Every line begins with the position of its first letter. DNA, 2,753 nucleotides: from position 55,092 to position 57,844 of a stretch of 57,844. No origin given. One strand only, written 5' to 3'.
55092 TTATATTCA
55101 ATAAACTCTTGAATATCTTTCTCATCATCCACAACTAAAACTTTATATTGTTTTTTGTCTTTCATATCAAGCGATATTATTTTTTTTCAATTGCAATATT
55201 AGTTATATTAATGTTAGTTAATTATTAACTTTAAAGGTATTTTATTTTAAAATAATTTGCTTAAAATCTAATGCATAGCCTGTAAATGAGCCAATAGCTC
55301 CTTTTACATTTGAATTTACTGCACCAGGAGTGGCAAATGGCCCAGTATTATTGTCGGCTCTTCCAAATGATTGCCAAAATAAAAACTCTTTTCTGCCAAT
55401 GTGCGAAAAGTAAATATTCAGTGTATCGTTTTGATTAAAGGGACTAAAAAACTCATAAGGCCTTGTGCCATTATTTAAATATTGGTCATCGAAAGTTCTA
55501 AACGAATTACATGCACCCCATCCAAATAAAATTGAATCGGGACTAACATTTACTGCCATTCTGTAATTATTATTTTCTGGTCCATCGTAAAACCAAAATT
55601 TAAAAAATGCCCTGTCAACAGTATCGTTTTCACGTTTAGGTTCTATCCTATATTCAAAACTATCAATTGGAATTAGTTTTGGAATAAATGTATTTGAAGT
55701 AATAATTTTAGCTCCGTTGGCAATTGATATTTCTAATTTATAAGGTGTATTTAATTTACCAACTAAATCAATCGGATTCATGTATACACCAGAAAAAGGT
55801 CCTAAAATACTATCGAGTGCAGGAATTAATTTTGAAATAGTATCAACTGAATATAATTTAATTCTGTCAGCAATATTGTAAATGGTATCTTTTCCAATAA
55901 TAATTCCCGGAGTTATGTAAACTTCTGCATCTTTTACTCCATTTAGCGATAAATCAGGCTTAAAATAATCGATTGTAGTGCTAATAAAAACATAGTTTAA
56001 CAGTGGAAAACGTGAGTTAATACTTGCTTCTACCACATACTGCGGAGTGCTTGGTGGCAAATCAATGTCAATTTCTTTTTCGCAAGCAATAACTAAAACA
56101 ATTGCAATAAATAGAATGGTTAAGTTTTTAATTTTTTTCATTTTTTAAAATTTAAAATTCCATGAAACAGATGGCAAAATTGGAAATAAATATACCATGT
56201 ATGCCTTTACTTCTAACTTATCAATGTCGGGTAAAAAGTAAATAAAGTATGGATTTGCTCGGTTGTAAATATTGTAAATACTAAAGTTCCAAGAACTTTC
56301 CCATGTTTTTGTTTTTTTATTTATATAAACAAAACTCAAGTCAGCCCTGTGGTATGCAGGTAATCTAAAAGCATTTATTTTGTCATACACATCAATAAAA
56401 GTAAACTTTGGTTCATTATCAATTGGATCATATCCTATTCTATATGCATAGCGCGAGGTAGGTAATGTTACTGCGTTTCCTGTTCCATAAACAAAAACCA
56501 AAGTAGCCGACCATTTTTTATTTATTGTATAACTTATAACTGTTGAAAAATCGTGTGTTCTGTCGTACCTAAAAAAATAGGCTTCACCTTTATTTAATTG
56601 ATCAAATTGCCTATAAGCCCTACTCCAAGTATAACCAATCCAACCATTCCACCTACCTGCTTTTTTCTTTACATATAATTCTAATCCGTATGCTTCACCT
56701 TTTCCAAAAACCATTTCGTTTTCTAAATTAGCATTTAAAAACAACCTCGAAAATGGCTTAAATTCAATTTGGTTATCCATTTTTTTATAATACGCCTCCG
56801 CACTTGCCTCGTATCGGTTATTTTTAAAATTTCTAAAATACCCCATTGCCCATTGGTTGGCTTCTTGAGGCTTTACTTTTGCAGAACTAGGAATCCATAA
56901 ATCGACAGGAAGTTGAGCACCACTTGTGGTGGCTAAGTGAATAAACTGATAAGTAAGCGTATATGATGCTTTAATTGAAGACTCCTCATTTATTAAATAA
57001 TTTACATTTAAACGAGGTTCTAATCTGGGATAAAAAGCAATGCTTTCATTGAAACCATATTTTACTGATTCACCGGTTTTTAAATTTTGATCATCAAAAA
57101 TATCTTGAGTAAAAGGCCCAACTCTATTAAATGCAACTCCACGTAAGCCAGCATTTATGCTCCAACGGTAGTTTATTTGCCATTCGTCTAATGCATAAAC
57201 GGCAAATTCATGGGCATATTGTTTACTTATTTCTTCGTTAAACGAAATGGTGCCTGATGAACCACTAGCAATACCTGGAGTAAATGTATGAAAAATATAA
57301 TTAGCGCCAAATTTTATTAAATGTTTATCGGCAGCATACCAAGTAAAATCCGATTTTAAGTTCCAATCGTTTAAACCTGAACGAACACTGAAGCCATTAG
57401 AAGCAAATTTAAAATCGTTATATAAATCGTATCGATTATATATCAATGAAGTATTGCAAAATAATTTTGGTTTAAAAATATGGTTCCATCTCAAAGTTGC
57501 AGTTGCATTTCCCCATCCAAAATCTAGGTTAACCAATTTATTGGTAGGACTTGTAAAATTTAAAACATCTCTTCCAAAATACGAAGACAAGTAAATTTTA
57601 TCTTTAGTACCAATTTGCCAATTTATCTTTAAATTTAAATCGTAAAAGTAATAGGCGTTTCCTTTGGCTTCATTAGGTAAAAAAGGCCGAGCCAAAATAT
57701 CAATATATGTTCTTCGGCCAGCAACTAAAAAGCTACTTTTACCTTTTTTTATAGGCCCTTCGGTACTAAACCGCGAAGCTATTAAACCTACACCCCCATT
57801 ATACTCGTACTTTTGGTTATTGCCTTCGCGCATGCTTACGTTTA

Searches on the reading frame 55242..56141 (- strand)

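Call 60: search_protein_families(library=pfam, proteins=[window:55242-56141:-], max_evalue=0.001)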
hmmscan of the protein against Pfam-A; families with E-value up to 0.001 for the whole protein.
window:55242-56141:- (299 aa): 1 family
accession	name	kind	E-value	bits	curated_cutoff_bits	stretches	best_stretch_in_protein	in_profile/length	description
PF14054.11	DUF4249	-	1.8e-19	70.8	28.5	1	21-290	1-264/269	Domain of unknown function (DUF4249)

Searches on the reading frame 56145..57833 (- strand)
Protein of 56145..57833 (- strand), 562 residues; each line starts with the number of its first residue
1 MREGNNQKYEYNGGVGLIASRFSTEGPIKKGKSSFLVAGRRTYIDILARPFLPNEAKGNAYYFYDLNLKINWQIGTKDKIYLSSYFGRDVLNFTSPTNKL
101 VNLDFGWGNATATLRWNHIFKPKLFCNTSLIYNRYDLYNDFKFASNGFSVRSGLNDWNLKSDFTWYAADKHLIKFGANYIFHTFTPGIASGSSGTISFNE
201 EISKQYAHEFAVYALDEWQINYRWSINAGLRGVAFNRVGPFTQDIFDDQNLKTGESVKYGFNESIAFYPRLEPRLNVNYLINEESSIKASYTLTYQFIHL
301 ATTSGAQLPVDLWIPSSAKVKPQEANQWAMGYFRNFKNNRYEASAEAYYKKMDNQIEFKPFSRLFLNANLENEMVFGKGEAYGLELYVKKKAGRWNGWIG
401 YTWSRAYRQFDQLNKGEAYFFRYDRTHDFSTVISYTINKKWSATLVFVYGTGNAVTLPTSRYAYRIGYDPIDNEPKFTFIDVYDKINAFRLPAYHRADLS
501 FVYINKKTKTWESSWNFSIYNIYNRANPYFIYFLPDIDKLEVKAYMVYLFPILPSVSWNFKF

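Call 60: search_protein_families(library=pfam, proteins=[window:56145-57833:-], max_evalue=0.001)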
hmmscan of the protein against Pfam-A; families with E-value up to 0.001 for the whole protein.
window:56145-57833:- (562 aa): 2 families
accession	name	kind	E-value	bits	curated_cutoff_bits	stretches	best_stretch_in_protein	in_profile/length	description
PF00593.30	TonB_dep_Rec_b-barrel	-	7.8e-20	72.6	27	1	59-522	19-436/436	TonB dependent receptor-like, beta-barrel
PF25183.1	OMP_b-brl_4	-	7.8e-07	28.3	30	0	205-314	363-483/838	Outer membrane beta barrel domain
